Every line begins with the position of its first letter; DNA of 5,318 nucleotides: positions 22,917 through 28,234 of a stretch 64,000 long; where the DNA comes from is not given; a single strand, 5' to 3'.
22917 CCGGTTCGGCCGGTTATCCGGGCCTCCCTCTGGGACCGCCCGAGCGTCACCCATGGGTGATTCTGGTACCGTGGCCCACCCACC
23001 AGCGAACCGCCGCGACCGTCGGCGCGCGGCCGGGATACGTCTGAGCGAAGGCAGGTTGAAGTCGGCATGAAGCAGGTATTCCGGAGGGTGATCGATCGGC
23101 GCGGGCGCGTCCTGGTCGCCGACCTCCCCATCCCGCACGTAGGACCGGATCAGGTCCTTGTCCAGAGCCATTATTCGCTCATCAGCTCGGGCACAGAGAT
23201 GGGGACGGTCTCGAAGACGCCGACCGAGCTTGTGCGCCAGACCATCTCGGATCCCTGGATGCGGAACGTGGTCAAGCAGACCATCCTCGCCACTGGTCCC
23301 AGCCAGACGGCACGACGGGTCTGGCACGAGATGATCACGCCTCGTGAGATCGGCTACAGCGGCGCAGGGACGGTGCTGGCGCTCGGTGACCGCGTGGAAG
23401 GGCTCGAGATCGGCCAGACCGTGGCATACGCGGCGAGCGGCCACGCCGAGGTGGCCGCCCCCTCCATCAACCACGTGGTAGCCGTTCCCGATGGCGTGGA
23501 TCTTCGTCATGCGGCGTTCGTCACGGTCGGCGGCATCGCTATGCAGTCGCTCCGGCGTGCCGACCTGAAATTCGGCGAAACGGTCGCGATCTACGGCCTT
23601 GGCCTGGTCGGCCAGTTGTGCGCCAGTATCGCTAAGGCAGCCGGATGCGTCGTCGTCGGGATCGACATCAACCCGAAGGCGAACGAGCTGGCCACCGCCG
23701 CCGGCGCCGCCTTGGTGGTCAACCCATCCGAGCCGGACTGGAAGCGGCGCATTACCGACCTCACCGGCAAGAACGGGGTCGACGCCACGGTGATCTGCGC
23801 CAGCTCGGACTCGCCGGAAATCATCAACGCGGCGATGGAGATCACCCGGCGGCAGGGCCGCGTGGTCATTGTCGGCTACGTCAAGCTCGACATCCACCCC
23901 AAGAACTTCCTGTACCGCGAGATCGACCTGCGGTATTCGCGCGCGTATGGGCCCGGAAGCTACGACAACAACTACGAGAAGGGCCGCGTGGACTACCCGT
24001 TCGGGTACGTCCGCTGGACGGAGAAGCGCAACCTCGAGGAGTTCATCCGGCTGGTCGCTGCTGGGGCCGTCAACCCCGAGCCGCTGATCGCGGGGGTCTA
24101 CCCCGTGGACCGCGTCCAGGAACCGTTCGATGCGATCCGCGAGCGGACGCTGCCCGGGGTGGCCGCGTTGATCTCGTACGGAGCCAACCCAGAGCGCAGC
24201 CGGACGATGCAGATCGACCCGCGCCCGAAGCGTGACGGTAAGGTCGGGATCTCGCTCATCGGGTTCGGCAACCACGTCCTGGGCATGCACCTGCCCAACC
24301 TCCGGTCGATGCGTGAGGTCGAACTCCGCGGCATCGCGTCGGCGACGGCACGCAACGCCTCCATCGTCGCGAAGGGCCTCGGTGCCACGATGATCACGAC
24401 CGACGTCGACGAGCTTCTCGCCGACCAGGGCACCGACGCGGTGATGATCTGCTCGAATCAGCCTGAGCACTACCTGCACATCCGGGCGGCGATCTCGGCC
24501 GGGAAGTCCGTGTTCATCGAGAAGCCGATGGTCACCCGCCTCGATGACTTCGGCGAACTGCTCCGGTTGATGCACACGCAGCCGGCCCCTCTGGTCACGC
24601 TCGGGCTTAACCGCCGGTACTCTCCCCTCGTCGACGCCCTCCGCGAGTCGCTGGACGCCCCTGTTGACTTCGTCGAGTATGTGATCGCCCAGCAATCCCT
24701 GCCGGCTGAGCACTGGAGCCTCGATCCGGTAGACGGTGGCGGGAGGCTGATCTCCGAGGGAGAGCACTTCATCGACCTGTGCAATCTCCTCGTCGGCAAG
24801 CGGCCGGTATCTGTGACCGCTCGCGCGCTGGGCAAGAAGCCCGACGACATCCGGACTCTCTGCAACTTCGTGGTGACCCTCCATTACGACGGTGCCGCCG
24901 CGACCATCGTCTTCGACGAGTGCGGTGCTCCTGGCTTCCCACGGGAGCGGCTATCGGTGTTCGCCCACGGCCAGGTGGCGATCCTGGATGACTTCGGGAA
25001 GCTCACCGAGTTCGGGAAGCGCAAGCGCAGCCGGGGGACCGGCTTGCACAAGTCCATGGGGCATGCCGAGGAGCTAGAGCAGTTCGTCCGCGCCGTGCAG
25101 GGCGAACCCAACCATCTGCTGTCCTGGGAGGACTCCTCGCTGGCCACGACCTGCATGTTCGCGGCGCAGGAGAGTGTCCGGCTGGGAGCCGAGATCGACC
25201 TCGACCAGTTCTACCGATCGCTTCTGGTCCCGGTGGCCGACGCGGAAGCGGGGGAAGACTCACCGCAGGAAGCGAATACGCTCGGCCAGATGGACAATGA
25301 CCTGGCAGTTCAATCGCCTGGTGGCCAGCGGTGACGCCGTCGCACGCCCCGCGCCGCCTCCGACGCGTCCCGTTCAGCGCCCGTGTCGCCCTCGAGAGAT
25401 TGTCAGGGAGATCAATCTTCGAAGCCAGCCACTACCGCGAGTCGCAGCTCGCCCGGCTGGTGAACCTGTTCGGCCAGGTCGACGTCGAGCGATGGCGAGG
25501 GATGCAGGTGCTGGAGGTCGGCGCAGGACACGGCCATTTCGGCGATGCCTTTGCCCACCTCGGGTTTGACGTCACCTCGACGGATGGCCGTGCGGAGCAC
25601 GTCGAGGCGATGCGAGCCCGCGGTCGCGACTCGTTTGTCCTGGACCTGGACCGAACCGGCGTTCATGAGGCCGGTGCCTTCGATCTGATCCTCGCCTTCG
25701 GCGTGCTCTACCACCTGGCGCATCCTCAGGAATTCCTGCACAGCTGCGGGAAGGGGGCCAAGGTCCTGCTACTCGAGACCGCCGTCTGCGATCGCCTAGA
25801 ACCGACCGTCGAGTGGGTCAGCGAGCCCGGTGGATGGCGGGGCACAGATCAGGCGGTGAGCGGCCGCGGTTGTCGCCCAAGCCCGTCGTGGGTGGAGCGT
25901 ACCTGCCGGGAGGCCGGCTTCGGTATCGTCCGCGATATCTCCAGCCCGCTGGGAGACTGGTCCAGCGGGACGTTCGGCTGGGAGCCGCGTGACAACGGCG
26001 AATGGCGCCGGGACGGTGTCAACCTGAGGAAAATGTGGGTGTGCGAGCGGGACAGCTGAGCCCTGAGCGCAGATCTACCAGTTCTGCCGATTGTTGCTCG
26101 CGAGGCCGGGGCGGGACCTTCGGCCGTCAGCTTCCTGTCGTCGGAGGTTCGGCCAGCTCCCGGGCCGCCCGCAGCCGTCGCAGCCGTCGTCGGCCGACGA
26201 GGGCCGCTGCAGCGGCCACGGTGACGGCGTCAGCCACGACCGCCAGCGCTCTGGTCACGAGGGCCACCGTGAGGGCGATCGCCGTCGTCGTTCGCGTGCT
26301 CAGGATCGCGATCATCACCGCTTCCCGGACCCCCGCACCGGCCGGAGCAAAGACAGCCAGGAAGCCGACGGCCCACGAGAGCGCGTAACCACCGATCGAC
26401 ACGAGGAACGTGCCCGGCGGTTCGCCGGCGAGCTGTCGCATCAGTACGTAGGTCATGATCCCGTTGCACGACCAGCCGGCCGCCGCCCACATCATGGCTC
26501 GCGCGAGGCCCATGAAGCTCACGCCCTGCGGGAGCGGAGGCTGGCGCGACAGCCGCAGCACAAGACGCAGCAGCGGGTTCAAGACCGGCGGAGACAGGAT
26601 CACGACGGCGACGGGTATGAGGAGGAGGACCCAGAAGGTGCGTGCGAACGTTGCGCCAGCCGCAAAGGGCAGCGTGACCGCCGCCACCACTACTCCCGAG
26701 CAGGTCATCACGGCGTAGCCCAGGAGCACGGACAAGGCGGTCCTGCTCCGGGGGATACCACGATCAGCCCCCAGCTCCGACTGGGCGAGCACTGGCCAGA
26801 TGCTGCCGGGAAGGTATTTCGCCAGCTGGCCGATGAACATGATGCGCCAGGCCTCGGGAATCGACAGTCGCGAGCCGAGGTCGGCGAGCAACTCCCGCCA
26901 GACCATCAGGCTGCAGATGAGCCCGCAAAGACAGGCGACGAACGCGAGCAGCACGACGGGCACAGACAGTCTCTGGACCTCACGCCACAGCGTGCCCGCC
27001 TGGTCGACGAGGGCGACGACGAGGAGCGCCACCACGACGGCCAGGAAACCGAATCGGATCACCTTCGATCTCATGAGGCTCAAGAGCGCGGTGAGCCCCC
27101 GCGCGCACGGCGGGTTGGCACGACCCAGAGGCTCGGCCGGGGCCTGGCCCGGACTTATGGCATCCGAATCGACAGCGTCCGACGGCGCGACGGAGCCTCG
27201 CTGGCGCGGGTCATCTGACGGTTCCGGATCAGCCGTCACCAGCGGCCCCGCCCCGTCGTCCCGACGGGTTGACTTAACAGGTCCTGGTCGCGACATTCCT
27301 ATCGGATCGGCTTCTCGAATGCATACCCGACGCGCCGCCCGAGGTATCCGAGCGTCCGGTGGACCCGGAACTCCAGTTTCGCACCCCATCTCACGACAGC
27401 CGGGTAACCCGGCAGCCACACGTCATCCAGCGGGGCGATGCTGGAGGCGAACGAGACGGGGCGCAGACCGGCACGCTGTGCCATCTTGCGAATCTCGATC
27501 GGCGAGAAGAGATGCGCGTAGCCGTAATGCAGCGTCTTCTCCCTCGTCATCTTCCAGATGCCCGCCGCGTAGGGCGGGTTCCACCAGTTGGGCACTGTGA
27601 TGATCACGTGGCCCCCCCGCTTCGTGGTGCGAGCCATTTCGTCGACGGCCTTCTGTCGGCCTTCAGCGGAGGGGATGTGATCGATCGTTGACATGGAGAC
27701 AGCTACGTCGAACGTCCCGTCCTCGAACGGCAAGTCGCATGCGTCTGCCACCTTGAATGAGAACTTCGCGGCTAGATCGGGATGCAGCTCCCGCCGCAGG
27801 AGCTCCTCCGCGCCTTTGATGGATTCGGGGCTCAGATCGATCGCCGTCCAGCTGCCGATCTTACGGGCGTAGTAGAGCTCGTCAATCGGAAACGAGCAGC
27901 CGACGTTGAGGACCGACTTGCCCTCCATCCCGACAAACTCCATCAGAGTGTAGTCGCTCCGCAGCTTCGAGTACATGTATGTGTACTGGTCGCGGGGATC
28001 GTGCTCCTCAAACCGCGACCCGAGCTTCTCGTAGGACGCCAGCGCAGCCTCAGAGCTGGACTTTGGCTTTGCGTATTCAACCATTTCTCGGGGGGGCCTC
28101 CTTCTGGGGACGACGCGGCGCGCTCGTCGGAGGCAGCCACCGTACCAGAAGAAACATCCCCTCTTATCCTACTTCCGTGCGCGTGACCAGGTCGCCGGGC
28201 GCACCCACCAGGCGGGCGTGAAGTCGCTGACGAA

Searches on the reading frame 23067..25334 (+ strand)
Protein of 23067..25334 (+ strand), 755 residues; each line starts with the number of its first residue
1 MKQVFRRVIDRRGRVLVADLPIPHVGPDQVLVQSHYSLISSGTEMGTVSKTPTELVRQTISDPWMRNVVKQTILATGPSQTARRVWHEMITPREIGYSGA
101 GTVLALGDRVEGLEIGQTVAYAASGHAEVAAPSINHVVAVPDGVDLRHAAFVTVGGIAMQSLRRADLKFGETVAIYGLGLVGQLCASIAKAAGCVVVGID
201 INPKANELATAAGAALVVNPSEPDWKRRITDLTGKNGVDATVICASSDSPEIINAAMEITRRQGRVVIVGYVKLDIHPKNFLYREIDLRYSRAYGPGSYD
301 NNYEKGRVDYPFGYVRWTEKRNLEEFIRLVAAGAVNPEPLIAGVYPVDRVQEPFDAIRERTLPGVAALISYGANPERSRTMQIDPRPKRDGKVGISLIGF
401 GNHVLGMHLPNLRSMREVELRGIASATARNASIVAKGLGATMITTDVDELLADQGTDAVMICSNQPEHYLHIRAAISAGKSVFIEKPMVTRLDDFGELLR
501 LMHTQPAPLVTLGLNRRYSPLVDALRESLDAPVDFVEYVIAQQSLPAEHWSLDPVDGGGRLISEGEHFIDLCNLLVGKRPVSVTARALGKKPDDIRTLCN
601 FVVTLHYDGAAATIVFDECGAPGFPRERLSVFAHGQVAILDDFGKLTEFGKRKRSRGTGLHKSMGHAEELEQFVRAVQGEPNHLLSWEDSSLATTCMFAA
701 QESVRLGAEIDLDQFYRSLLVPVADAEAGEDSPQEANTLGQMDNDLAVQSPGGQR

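Call 8: search_protein_families(library=pfam, proteins=[window:23067-25331:+])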
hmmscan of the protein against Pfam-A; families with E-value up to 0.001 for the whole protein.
window:23067-25331:+ (755 aa): 6 families
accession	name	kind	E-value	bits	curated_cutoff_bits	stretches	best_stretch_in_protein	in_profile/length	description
PF00107.32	ADH_zinc_N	-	1.4e-23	83.7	31.8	1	181-300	2-121/129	Zinc-binding dehydrogenase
PF01408.29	GFO_IDH_MocA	-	9.3e-19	68.7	24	1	395-505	3-112/120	Oxidoreductase family, NAD-binding Rossmann fold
PF22725.1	GFO_IDH_MocA_C3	-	3.6e-07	30.7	27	1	540-619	23-105/124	GFO/IDH/MocA C-terminal domain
PF02894.22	GFO_IDH_MocA_C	-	1.3e-06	28.8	22.9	1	547-613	29-98/218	Oxidoreductase family, C-terminal alpha/beta domain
PF13602.12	ADH_zinc_N_2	-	9.1e-06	27.1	27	1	213-360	2-126/134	Zinc-binding dehydrogenase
PF02826.25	2-Hacid_dh_C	-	0.00027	20.8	25.1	1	169-211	35-77/178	D-isomer specific 2-hydroxyacid dehydrogenase, NAD binding domain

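Call 9: find_encoding_contigs(protein=window:23067-25334:+, flank=2000, max_places=4)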
Protein window:23067-25334:+ (755 aa): no gene with exactly this product is on record in the collection.

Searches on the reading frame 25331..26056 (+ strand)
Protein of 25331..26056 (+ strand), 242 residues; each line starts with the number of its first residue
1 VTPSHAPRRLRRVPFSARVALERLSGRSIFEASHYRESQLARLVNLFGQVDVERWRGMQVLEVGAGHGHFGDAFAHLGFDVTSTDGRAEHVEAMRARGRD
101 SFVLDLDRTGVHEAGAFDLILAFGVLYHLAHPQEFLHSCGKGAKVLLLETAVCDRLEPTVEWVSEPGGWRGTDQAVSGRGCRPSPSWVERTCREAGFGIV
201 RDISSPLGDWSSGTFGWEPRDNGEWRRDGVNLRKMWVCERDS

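Call 8: search_protein_families(library=pfam, proteins=[window:25331-26056:+])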
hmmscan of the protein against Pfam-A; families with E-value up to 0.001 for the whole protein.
window:25331-26056:+ (242 aa): 5 families
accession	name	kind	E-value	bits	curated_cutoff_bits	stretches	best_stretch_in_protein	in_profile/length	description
PF13489.12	Methyltransf_23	-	2e-12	47.6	27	1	34-200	3-162/164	Methyltransferase domain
PF08242.18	Methyltransf_12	-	5.2e-09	37.2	30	1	61-140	1-89/98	Methyltransferase domain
PF08241.18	Methyltransf_11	-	9.2e-08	33.1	21.2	1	61-139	1-83/95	Methyltransferase domain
PF13649.12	Methyltransf_25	-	2e-06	28.8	27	1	60-138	1-88/97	Methyltransferase domain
PF13847.12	Methyltransf_31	-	0.00011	22.3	27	1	57-138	4-96/145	Methyltransferase domain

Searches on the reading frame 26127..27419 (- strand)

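Call 35: search_protein_families(library=pfam, proteins=[window:26127-27419:-], max_evalue=0.01)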
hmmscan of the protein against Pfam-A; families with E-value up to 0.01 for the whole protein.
window:26127-27419:- (430 aa): 1 family
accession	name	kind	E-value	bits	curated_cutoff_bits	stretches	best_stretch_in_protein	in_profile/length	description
PF03706.18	LPG_synthase_TM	-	6.8e-16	59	33.4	1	126-395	3-296/302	Lysylphosphatidylglycerol synthase TM region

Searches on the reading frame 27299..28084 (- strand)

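Call 13: search_protein_families(library=pfam, proteins=[window:27299-28084:-])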
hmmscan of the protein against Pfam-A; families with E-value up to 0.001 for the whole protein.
window:27299-28084:- (261 aa): 6 families
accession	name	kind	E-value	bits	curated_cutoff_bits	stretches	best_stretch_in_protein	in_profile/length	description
PF08241.18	Methyltransf_11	-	7.4e-17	62.2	21.2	1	59-162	1-95/95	Methyltransferase domain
PF13649.12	Methyltransf_25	-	7.6e-15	55.8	27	1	58-158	1-97/97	Methyltransferase domain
PF13847.12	Methyltransf_31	-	1.1e-10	41.7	27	1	55-166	4-113/145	Methyltransferase domain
PF13489.12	Methyltransf_23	-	2.3e-10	40.9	27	1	52-210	20-162/164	Methyltransferase domain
PF08242.18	Methyltransf_12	-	7e-07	30.3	30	1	76-160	20-98/98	Methyltransferase domain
PF01209.24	Ubie_methyltran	-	2.3e-05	24.3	20.1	1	52-162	45-151/233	ubiE/COQ5 methyltransferase family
